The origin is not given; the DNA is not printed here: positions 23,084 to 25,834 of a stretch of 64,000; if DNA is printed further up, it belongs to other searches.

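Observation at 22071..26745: Perfect 26-bp inverted repeats, an adjacent tyrosine recombinase and a single outside promoter bracket an ATP-grasp / STAND-NTPase gene pair: candidate invertible two-gene switch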

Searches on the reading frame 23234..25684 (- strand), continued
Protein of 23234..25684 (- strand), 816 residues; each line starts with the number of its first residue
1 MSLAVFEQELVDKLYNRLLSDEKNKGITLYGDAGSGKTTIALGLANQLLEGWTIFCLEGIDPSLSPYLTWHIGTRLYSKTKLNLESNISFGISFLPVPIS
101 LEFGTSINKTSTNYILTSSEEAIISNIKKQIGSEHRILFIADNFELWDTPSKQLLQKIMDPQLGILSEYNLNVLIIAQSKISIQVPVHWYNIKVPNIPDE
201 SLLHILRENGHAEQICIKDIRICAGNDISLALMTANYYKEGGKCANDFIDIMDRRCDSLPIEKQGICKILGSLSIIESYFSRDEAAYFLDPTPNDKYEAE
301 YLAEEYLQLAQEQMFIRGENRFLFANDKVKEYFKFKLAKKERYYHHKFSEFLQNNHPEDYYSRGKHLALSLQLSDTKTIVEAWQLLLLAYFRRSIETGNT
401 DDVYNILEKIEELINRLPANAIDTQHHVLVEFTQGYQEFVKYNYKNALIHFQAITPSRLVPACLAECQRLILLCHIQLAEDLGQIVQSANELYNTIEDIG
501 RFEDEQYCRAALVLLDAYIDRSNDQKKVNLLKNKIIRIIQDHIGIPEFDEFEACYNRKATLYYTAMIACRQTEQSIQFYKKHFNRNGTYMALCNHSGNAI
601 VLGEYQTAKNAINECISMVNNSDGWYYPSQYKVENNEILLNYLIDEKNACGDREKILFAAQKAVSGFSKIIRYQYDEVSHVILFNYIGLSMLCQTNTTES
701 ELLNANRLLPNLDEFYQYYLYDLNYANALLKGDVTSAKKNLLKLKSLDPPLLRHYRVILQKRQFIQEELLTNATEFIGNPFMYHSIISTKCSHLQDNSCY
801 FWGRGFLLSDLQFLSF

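Call 62: find_encoding_contigs(protein=P0013, flank=5000, max_places=5)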
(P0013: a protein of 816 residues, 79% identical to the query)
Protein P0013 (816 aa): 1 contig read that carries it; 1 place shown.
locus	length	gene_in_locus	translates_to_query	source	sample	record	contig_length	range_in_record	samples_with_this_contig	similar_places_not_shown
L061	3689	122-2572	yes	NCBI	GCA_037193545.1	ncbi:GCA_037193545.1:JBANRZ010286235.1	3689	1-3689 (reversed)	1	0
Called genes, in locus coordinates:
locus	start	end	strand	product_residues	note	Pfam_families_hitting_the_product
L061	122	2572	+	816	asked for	-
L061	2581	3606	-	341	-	PF02655:ATP-grasp_3 (weak), PF07478:Dala_Dala_lig_C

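Call 63: find_encoding_contigs(protein=P0076, flank=5000, max_places=10)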
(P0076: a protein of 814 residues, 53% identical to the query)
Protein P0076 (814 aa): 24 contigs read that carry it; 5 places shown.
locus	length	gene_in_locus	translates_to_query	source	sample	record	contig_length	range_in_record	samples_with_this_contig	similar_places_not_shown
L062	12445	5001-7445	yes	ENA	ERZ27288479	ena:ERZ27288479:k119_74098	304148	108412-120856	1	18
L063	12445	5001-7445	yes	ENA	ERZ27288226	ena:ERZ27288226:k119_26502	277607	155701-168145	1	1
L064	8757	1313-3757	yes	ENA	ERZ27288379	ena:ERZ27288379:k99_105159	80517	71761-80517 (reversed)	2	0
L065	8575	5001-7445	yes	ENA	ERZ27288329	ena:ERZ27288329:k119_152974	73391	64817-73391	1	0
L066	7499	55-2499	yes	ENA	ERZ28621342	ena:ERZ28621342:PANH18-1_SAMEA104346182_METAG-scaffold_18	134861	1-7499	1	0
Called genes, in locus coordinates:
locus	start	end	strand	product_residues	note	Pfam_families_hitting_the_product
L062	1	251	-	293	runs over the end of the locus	PF01370:Epimerase, PF04321:RmlD_sub_bind, PF16363:GDP_Man_Dehyd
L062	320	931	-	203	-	PF00702:Hydrolase, PF12710:HAD, PF13419:HAD_2, PF13242:Hydrolase_like (faint)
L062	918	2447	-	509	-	PF03102:NeuB, PF07883:Cupin_2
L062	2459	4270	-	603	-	PF02776:TPP_enzyme_N, PF00205:TPP_enzyme_M, PF02775:TPP_enzyme_C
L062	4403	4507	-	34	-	-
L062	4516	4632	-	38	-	-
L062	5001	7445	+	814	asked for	-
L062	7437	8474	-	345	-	PF07478:Dala_Dala_lig_C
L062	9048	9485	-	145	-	-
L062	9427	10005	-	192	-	PF09820:AAA-ATPase_like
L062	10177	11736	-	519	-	-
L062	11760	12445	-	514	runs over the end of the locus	PF14264:Glucos_trans_II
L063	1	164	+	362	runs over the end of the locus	PF00535:Glycos_transf_2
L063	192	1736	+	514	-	PF14264:Glucos_trans_II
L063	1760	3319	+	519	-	-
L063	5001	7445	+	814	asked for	-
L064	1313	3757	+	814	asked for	-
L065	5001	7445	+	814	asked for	-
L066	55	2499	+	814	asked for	-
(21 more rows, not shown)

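Call 71: list_cluster_members(proteins=[P0001, P0052, P0038, P0099, P0076])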
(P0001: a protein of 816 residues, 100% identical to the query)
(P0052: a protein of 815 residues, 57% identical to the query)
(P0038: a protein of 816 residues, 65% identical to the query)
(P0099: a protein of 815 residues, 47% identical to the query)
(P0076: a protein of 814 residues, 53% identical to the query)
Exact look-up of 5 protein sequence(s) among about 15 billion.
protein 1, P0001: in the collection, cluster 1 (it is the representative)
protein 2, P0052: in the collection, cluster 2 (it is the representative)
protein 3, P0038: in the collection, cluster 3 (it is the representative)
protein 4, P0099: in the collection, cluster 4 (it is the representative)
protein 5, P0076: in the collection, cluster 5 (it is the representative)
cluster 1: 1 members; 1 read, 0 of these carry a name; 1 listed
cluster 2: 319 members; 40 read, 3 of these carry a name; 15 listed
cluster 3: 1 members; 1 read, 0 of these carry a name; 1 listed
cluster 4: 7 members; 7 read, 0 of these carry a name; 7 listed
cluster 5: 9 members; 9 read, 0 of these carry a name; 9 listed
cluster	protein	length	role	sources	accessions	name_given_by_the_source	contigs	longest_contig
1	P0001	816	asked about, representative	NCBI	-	-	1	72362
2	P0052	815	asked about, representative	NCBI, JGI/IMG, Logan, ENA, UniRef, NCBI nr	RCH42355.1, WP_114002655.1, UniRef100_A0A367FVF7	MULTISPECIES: ATP-binding protein [Blautia] | NB-ARC domain-containing protein n=1 Tax=Blautia obeum TaxID=40520 RepID=A0A367FVF7_9FIRM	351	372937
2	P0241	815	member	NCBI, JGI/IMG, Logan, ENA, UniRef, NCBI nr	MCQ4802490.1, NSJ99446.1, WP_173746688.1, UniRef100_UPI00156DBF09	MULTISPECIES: ATP-binding protein [Blautia] | ATP-binding protein n=1 Tax=Blautia TaxID=572511 RepID=UPI00156DBF09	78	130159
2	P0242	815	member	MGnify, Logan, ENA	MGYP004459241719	FL=1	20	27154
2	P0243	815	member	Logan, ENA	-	-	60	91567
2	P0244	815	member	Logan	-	-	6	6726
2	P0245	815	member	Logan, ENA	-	-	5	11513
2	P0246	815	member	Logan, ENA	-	-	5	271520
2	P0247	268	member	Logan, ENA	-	-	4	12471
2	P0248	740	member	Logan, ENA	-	-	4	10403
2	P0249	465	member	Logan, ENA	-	-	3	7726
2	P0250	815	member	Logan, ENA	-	-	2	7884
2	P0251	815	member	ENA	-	-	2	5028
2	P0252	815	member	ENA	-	-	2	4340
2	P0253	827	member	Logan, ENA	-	-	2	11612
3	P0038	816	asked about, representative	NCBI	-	-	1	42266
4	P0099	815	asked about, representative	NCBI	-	-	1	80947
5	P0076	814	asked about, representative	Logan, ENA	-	-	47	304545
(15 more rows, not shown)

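Call 73: find_homologous_proteins(query=L053:8430-9479:-, max_evalue=0.001)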
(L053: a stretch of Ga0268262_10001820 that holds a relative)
Query L053:8430-9479:- (349 aa): 118 proteins with E <= 0.001 among 1704 candidates.
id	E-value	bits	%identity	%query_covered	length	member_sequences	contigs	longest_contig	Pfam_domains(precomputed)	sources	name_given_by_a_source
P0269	4.5e-233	791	100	100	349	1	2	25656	PF02655.20,PF07478.19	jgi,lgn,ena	-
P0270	2.3e-208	709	89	100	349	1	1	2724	PF07478.19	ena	-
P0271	3.2e-196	670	84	100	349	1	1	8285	PF07478.19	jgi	jgi:D-alanine-D-alanine ligase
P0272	1.5e-195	667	82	100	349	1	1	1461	PF02655.20,PF07478.19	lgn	-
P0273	1.4e-167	575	71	100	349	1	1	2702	PF02655.20,PF07478.19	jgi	jgi:D-alanine-D-alanine ligase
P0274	7.3e-162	557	70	100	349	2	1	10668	PF02655.20,PF07478.19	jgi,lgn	jgi:D-alanine-D-alanine ligase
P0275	2.8e-160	551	69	100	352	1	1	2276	PF07478.19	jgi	jgi:D-alanine-D-alanine ligase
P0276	4.3e-142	492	63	100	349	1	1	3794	PF07478.19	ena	-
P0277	1.1e-140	487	61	100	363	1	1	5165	PF07478.19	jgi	jgi:D-alanine-D-alanine ligase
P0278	1.7e-139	483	63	98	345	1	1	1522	PF02655.20,PF07478.19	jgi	jgi:D-alanine-D-alanine ligase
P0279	6.1e-139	481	63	98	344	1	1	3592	PF02655.20,PF07478.19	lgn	-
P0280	3.8e-137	475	62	100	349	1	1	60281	PF07478.19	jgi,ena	-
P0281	4.1e-136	472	63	97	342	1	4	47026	PF07478.19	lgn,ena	-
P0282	8.0e-136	471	61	97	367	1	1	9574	PF02655.20,PF07478.19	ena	-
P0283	1.4e-135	470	61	98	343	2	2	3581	PF02655.20,PF07478.19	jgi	-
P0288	1.1e-126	441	59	97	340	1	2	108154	PF02655.20,PF07478.19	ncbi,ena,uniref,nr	ncbi:ATP-grasp domain-containing protein [Clostridium intestinale]|uniref:ATP-grasp domain-containin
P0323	3.8e-52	196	37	85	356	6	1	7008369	PF07478.19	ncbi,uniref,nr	ncbi:ATP-grasp domain-containing protein [Paenibacillus sp. W2I17]|uniref:ATP-grasp domain-containin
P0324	7.2e-52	195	37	92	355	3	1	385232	PF07478.19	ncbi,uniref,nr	ncbi:hypothetical protein [Paenibacillus xylanexedens]|uniref:D-alanine-D-alanine ligase n=1 Tax=Pae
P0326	1.7e-47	181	37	85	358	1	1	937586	PF07478.19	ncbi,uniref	ncbi:hypothetical protein [Paenibacillus sp. NPDC057934]|uniref:hypothetical protein n=1 Tax=Paeniba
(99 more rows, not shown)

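Call 74: find_encoding_contigs(protein=P0323, flank=7000, max_places=6)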
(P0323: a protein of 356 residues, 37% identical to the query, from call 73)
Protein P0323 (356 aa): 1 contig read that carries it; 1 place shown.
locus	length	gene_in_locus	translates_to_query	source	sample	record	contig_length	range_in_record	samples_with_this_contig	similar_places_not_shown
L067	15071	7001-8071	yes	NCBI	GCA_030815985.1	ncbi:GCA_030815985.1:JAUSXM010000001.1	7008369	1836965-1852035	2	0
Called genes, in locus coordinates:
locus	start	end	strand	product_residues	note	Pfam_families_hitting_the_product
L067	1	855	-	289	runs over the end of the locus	PF00165:HTH_AraC, PF12833:HTH_18, PF00165:HTH_AraC, PF06445:GyrI-like, PF14526:Cass2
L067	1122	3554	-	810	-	PF00343:Phosphorylase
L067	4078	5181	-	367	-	PF00483:NTP_transferase, PF24894:Hexapep_GlmU, PF25084:LbH_EIF2B (weak), PF25087:GMPPB_C (weak), PF25247:LbH_GLGC (faint)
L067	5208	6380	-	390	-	PF00483:NTP_transferase, PF24894:Hexapep_GlmU, PF25084:LbH_EIF2B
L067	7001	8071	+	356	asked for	PF07478:Dala_Dala_lig_C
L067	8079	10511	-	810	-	PF13191:AAA_16 (weak)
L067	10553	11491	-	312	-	PF13495:Phage_int_SAM_4, PF02899:Phage_int_SAM_1, PF00589:Phage_integrase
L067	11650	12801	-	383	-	PF00465:Fe-ADH, PF13685:Fe-ADH_2, PF25137:ADH_Fe_C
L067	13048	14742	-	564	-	PF01432:Peptidase_M3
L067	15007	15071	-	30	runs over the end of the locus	-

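Call 75: find_encoding_contigs(protein=P0288, flank=7000, max_places=4)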
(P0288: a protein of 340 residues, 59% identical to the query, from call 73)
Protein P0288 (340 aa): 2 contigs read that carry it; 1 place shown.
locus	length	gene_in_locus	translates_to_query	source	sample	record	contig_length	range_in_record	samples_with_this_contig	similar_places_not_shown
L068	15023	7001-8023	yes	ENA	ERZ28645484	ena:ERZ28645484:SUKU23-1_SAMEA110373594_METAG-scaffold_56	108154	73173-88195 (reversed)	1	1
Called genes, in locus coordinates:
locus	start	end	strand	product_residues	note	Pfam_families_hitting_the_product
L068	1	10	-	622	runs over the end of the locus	PF02384:N6_Mtase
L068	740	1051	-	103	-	-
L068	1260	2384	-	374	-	-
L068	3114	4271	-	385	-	PF13395:HNH_4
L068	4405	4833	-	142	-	-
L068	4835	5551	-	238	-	-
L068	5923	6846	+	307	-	PF02899:Phage_int_SAM_1, PF13495:Phage_int_SAM_4, PF00589:Phage_integrase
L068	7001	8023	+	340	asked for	PF02655:ATP-grasp_3 (faint), PF07478:Dala_Dala_lig_C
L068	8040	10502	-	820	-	PF01637:ATPase_2 (weak), PF13191:AAA_16 (weak)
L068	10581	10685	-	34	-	-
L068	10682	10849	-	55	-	-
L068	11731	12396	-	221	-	PF01209:Ubie_methyltran, PF05175:MTS (weak), PF13847:Methyltransf_31, PF08241:Methyltransf_11, PF08242:Methyltransf_12, PF13649:Methyltransf_25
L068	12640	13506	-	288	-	PF14261:DUF4351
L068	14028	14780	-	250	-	PF02661:Fic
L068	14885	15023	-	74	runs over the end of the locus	PF14261:DUF4351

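Call 86: find_encoding_contigs(protein=P0324, flank=6000, max_places=6)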
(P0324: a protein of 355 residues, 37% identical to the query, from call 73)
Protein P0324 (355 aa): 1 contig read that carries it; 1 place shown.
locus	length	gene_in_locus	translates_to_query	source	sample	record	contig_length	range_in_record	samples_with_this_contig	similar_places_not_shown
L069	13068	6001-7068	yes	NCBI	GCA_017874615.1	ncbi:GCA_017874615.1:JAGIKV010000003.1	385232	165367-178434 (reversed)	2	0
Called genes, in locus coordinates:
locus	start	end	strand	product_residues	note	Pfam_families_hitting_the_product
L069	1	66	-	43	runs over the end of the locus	-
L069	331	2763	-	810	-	PF00343:Phosphorylase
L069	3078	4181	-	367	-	PF00483:NTP_transferase, PF24894:Hexapep_GlmU, PF25084:LbH_EIF2B, PF25087:GMPPB_C (weak)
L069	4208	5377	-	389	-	PF00483:NTP_transferase, PF24894:Hexapep_GlmU, PF25084:LbH_EIF2B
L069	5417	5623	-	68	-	-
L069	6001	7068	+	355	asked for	PF07478:Dala_Dala_lig_C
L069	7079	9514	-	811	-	PF13191:AAA_16 (faint)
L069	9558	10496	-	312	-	PF13495:Phage_int_SAM_4, PF02899:Phage_int_SAM_1, PF00589:Phage_integrase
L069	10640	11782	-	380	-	PF01979:Amidohydro_1, PF07969:Amidohydro_3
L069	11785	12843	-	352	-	PF00266:Aminotran_5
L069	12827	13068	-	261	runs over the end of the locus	PF02463:SMC_N (weak), PF00005:ABC_tran, PF13304:AAA_21 (faint)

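Call 87: find_encoding_contigs(protein=P0326, flank=6000, max_places=6)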
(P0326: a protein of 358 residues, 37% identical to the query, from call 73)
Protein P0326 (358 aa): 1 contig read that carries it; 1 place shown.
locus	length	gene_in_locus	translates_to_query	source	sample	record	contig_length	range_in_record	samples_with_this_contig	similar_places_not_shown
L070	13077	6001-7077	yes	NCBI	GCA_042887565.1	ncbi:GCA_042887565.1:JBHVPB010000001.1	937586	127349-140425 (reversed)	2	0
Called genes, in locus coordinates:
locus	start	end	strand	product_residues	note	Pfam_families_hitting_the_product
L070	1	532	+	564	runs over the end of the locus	PF12793:SgrR_N, PF00496:SBP_bac_5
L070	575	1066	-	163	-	PF04978:MST (faint), PF05163:DinB, PF12867:DinB_2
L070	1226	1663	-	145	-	PF13527:Acetyltransf_9 (weak), PF00583:Acetyltransf_1, PF13673:Acetyltransf_10, PF13508:Acetyltransf_7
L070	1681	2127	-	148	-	-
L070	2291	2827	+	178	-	PF13302:Acetyltransf_3, PF00583:Acetyltransf_1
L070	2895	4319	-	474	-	PF00390:malic, PF03949:Malic_M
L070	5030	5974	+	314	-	PF02899:Phage_int_SAM_1, PF13495:Phage_int_SAM_4 (faint), PF00589:Phage_integrase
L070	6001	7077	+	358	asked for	PF07478:Dala_Dala_lig_C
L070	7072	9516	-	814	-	PF01637:ATPase_2, PF13191:AAA_16 (weak), PF13401:AAA_22 (weak), PF25199:nSTAND_NTPase5 (faint)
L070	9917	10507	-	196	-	PF00300:His_Phos_1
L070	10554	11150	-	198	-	PF00440:TetR_N, PF13977:TetR_C_6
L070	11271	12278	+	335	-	PF08240:ADH_N, PF00107:ADH_zinc_N, PF13602:ADH_zinc_N_2 (faint)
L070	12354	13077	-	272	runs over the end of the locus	PF00190:Cupin_1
